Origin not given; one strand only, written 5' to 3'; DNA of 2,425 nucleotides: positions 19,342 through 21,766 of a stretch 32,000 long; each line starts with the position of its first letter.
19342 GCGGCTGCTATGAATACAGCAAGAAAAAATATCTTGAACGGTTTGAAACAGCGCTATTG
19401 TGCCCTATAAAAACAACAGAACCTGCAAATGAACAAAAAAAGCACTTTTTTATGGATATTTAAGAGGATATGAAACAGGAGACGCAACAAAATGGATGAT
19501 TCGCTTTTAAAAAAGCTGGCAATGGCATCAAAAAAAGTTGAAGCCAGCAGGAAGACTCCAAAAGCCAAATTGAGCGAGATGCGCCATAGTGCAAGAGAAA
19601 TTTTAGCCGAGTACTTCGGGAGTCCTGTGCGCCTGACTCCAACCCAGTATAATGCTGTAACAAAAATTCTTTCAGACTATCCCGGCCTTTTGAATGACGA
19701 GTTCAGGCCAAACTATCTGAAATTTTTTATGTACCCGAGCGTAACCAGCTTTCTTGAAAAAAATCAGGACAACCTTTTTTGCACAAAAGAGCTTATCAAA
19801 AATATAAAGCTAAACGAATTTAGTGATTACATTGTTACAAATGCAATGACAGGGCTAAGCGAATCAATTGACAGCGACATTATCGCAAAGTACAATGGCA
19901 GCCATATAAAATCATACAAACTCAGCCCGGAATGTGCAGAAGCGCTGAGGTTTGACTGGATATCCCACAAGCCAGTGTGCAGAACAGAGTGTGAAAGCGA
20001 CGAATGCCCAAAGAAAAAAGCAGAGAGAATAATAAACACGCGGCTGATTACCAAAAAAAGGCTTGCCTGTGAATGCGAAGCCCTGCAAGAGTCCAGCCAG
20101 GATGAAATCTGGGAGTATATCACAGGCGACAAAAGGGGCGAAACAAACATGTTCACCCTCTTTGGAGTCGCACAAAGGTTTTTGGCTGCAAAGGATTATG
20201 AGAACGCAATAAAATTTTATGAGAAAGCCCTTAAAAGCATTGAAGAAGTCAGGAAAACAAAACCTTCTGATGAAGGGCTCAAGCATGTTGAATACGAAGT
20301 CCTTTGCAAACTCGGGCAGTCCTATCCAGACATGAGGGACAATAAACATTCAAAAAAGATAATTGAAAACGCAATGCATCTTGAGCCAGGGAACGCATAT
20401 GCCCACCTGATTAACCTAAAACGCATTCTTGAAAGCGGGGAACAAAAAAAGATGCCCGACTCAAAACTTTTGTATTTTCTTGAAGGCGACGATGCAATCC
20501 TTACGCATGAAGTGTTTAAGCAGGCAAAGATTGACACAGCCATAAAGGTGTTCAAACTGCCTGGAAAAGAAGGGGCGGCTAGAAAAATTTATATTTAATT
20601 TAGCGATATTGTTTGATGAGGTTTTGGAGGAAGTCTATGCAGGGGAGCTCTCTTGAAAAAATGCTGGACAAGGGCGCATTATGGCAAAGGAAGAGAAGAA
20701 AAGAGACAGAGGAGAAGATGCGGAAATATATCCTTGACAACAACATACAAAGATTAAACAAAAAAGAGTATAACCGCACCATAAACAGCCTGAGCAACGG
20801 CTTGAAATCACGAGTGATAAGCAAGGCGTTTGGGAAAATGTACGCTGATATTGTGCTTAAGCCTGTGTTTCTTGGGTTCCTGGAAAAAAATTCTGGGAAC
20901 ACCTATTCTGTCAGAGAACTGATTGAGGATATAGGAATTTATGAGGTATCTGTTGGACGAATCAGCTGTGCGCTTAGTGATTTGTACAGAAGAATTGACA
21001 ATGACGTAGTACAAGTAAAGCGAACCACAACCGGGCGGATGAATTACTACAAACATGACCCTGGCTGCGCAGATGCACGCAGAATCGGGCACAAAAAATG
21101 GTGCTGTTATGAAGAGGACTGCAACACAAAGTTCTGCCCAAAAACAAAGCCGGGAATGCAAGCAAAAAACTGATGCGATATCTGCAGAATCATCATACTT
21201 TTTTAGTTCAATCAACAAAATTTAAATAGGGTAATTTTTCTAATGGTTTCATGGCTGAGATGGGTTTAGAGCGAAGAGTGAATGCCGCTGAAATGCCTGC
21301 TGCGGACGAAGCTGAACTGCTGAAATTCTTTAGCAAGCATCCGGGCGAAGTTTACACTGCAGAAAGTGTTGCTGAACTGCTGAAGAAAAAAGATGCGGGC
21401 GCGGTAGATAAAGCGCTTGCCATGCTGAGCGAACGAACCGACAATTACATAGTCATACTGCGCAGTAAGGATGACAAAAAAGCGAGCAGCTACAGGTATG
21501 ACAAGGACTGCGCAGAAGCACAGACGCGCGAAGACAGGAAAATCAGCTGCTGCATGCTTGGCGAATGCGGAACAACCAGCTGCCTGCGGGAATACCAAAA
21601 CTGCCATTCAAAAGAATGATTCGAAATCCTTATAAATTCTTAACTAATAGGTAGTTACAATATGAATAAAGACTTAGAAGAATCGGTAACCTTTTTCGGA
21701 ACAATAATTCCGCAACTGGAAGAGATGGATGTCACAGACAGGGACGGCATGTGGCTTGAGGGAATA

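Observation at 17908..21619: Tandem expansion of four winged-helix proteins with a conserved C-terminal Y-Y-[RK]-x-D-P-x-C-A-E ... C-x4-C-x4-C-P tail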

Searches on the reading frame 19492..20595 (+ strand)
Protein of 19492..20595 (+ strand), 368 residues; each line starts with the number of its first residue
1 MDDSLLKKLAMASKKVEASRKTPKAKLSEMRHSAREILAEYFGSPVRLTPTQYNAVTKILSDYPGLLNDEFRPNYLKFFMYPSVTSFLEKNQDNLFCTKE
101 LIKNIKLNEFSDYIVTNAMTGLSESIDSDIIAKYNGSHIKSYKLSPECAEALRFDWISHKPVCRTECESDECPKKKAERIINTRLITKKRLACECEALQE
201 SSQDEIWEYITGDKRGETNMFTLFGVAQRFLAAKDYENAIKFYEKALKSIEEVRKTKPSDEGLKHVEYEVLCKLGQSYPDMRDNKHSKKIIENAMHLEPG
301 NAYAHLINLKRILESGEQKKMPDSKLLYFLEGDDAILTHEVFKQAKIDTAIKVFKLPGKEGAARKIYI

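Call 5: search_protein_families(library=pfam, proteins=[window:19492-20595:+], max_evalue=1)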
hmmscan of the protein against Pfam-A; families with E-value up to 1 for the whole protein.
window:19492-20595:+ (368 aa): 10 families
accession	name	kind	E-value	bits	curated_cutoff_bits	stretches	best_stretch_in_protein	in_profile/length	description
PF13181.12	TPR_8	-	3.5e-05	24.1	25.7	1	234-249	15-30/34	Tetratricopeptide repeat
PF07719.23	TPR_2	-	0.00059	20.2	27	1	223-248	4-29/34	Tetratricopeptide repeat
PF00515.34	TPR_1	-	0.014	15.6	27.8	1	232-248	13-29/34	Tetratricopeptide repeat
PF13424.12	TPR_12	-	0.028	15.1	30.1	1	222-249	47-74/77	Tetratricopeptide repeat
PF04212.24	MIT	-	0.048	14.2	30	1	227-260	11-43/66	MIT (microtubule interacting and transport) domain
PF25058.1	ARM_TT21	-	0.076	13.4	27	1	231-296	18-85/155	Tetratricopeptide repeat protein 21 ARM repeat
PF14559.12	TPR_19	-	0.12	13.2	25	0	231-248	2-19/68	Tetratricopeptide repeat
PF12968.13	DUF3856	-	0.15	12.5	27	1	226-281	15-68/143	Domain of Unknown Function (DUF3856)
PF25068.1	ARM_TT21_4th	-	0.16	12.6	30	0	231-251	10-30/153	Tetratricopeptide repeat protein 21 forth ARM domain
PF17169.10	NRBF2_MIT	-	0.18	12.5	29.2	1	227-259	15-47/83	MIT domain of nuclear receptor-binding factor 2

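Call 18: search_protein_families(library=phrogs, proteins=[window:19492-20595:+], max_evalue=0.1)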
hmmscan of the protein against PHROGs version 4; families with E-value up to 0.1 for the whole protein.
window:19492-20595:+ (368 aa): 1 family
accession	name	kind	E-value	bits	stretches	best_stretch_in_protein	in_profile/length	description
phrog_22370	-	unknown function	0.0022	18.6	1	235-313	24-106/223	-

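Call 19: search_protein_families(library=ncbifam, proteins=[window:19492-20595:+], max_evalue=0.1)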
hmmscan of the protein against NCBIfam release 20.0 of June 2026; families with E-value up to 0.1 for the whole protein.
window:19492-20595:+ (368 aa): 0 families

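Call 87: search_protein_families(library=padloc, proteins=[window:19492-20595:+], max_evalue=0.1)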
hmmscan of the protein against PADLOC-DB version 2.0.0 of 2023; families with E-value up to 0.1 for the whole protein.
window:19492-20595:+ (368 aa): 0 families

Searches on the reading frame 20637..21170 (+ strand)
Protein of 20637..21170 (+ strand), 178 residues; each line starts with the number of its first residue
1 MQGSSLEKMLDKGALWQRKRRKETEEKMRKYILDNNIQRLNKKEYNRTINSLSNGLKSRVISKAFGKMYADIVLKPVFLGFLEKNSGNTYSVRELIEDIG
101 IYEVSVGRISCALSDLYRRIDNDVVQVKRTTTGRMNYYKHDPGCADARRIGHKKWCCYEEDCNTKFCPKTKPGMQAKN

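Call 5: search_protein_families(library=pfam, proteins=[window:20637-21170:+], max_evalue=1)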
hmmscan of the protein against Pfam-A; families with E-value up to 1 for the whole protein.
window:20637-21170:+ (178 aa): 1 family
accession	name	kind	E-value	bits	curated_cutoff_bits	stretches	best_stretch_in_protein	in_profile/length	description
PF07626.16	PSD3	-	0.18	12.8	23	1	38-52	1-15/65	Protein of unknown function (DUF1587)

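Call 18: search_protein_families(library=phrogs, proteins=[window:20637-21170:+], max_evalue=0.1)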
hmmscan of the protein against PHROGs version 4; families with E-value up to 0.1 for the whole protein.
window:20637-21170:+ (178 aa): 0 families

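Call 19: search_protein_families(library=ncbifam, proteins=[window:20637-21170:+], max_evalue=0.1)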
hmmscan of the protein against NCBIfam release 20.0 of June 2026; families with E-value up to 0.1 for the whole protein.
window:20637-21170:+ (178 aa): 0 families

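Call 66: predict_structure(alignment_id=A5)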
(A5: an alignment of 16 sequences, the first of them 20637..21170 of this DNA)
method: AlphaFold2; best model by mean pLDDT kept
length: 178 residues; sequences in the alignment: 16
mean_pLDDT: 90.8   pTM: 0.83
mean pLDDT of the five models: 90.8, 89.8, 89.8, 88.7, 87.1
residues with pLDDT >= 90: 131; 70-90: 37; 50-70: 8; < 50: 2
segments of 3 or more residues with pLDDT < 50: none
pLDDT, mean of each block of 10 residues (from residue 1): 80 92 96 97 96 87 96 98 97 97 96 94 94 89 92 83 88 55
secondary structure, 60 per line:
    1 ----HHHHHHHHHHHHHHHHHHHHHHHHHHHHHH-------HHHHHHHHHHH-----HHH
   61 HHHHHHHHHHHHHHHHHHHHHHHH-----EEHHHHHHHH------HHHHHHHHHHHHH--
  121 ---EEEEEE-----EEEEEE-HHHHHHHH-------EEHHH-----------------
elements in order: H5-34 H42-52 H58-84 H92-99 H106-118 E124-129 E135-140 H142-149

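Call 70: fold_search(model_id=the predicted structure, library=pdb)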
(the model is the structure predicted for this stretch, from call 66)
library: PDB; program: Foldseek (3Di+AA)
matches with E <= 10: 775; with E <= 0.001: 0
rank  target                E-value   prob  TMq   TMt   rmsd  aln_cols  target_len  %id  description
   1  7z1o_O                5.4e-02  0.96  0.29  0.11   5.2        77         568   21  Structure of yeast RNA Polymerase III PTC + NTPs (released 2022-08-31)
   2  5yi0_A                1.1e-01  0.92  0.30  0.35  10.5        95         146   17  Structure of Lactococcus lactis ZitR, C30AH42A mutant (released 2017-12-06)
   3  5jls                  1.2e-01  0.96  0.29  0.37   7.4        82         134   13  Crystal Structure of Adhesin competence repressor (AdcR) from Streptococcus pyogenes (C-terminally His tagged) (released 2017-05-03)
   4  1ku9_A                1.4e-01  0.72  0.26  0.30   9.5       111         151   19  X-ray Structure of a Methanococcus jannaschii DNA-Binding Protein: Implications for Antibiotic Resistance in Staphyloc (released 2002-12-25)
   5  4ixa_A                1.5e-01  0.75  0.26  0.41   4.9        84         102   13  Structure of DNA-binding domain of the response regulator SaeR from Staphylococcus epidermidis (released 2014-01-29)
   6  6eu2_O                1.5e-01  0.63  0.29  0.11  12.7       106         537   19  Apo RNA Polymerase III - open conformation (oPOL3) (released 2018-01-17)
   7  6o8k                  1.7e-01  0.85  0.28  0.49   8.2        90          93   20  Crystal Structure of apo and reduced Sulfide-responsive transcriptional repressor (SqrR) from Rhodobacter capsulatus. (released 2020-04-01)
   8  5jlu                  1.7e-01  0.82  0.29  0.36   7.4        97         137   14  Crystal Structure of Adhesin competence repressor (AdcR) from Streptococcus pyogenes (released 2017-05-03)
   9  1u2w_B                1.7e-01  0.80  0.30  0.46  11.5       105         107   17  Crystal Structure of the Staphylococcus aureus pI258 CadC (released 2005-07-12)
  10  4omy_A                1.8e-01  0.77  0.27  0.44   6.7        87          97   17  Crystal Structure of SeMet NolR from Sinorhizobium fredii in complex with oligo AT DNA (released 2014-04-16)
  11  5nbc_A                1.8e-01  0.60  0.23  0.30   9.2       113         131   12  Structure of Prokaryotic Transcription Factors (released 2018-05-16)
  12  4kmf_A                1.9e-01  0.98  0.28  0.69   3.0        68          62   13  Crystal structure of Zalpha domain from Carassius auratus PKZ in complex with Z-DNA (released 2013-07-03)
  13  5yhz                  1.9e-01  0.95  0.29  0.35   6.2        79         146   14  Structure of Lactococcus lactis ZitR, E41A mutant (released 2017-12-06)
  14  5zi8_B                1.9e-01  0.91  0.31  0.50   6.0        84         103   25  Crystal structure of the PadR-family transcriptional regulator Rv3488 of Mycobacterium tuberculosis H37Rv in complex w (released 2018-10-17)
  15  9qbc                  1.9e-01  0.87  0.30  0.47   5.1        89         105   19  Crystal structure of Brachyspira hampsonii PadR (released 2026-03-11)
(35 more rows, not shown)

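Call 76: fold_search(model_id=the predicted structure, library=viral)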
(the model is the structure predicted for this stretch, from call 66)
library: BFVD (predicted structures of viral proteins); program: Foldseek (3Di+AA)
matches with E <= 10: 571; with E <= 0.001: 0
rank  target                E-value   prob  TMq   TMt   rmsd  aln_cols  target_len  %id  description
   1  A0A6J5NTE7            6.3e-02  0.97  0.27  0.36   3.3        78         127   19  Uncharacterized protein [uncultured Caudovirales phage]
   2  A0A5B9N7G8            6.7e-02  0.91  0.30  0.41  15.0       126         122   13  Uncharacterized protein [Aeromonas phage 4L372D]
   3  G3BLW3                8.9e-02  0.99  0.29  0.28   2.8        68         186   19  Uncharacterized protein 98 [Salmonella phage PVPSE1]
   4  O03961                8.9e-02  0.95  0.28  0.52   5.4        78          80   20  p10 [Myxococcus phage Mx8]
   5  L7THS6                9.4e-02  0.99  0.33  0.31   3.8        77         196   17  Uncharacterized protein [Haloarcula vallismortis tailed virus 1]
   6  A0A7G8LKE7            9.4e-02  0.98  0.29  0.27   3.7        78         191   13  (no name in the UniProt tables at hand)
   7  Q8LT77                1.0e-01  0.99  0.31  0.28   5.0        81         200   10  Uncharacterized protein [Vibrio phage VpV262]
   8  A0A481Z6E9            1.1e-01  1.00  0.33  0.80   2.0        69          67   16  Helix-turn-helix domain protein [Pithovirus LCPAC202]
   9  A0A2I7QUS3            1.1e-01  0.97  0.30  0.40   3.6        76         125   18  (no name in the UniProt tables at hand)
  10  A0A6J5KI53            1.1e-01  0.95  0.31  0.56   6.7        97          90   18  Helix-turn-helix domain containing protein [uncultured Caudovirales phage]
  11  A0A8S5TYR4            1.3e-01  0.84  0.34  0.38  11.4       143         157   12  Uncharacterized protein [Siphoviridae sp. ctnPP24]
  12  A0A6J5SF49            1.4e-01  0.60  0.30  0.36  14.9       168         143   14  Uncharacterized protein [uncultured Caudovirales phage]
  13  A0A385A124            1.5e-01  0.69  0.29  0.41  10.6       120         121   18  (no name in the UniProt tables at hand)
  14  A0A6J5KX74            1.6e-01  0.84  0.26  0.49   4.0        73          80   15  Uncharacterized protein [uncultured Caudovirales phage]
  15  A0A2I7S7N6            1.7e-01  0.93  0.28  0.26   3.7        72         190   21  (no name in the UniProt tables at hand)
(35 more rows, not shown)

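Call 87: search_protein_families(library=padloc, proteins=[window:20637-21170:+], max_evalue=0.1)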
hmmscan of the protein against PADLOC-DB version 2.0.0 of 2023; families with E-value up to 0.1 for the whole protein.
window:20637-21170:+ (178 aa): 0 families

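Call 101: search_dna_similar(query=window:20637-21170:+, collection=phages, mode=protein, max_evalue=0.01, max_rows=5)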
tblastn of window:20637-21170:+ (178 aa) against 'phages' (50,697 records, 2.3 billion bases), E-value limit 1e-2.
No match.

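Call 102: search_dna_similar(query=window:20637-21170:+, collection=plasmids, mode=protein, max_evalue=0.01, max_rows=5)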
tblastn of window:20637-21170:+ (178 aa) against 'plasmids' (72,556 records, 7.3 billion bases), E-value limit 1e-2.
No match.

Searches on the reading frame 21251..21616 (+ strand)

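Call 5: search_protein_families(library=pfam, proteins=[window:21251-21616:+], max_evalue=1)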
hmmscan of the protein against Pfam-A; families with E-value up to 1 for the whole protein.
window:21251-21616:+ (122 aa): 2 families
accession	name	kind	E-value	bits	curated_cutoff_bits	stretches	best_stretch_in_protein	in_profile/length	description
PF00486.34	Trans_reg_C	-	0.01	16.3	26.2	1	19-56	9-46/77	Transcriptional regulatory protein, C terminal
PF13145.12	Rotamase_2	-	0.087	14.1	27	1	19-81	2-66/121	PPIC-type PPIASE domain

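Call 18: search_protein_families(library=phrogs, proteins=[window:21251-21616:+], max_evalue=0.1)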
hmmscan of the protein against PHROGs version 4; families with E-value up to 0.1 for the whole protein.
window:21251-21616:+ (122 aa): 0 families

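Call 19: search_protein_families(library=ncbifam, proteins=[window:21251-21616:+], max_evalue=0.1)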
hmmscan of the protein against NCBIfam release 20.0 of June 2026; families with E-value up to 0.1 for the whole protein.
window:21251-21616:+ (122 aa): 2 families
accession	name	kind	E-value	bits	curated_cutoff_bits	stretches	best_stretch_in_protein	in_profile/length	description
NF052342.1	hydrazine_BC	exception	0.033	12.4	1250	1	27-100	484-557/690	hydrazine synthase subunit beta-gamma fusion subunit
NF052341.1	hydrazine_gamma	equivalog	0.04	12.9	625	1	27-99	133-205/339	hydrazine synthase subunit gamma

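Call 87: search_protein_families(library=padloc, proteins=[window:21251-21616:+], max_evalue=0.1)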
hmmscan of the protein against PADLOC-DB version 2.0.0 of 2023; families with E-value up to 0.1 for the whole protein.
window:21251-21616:+ (122 aa): 0 families
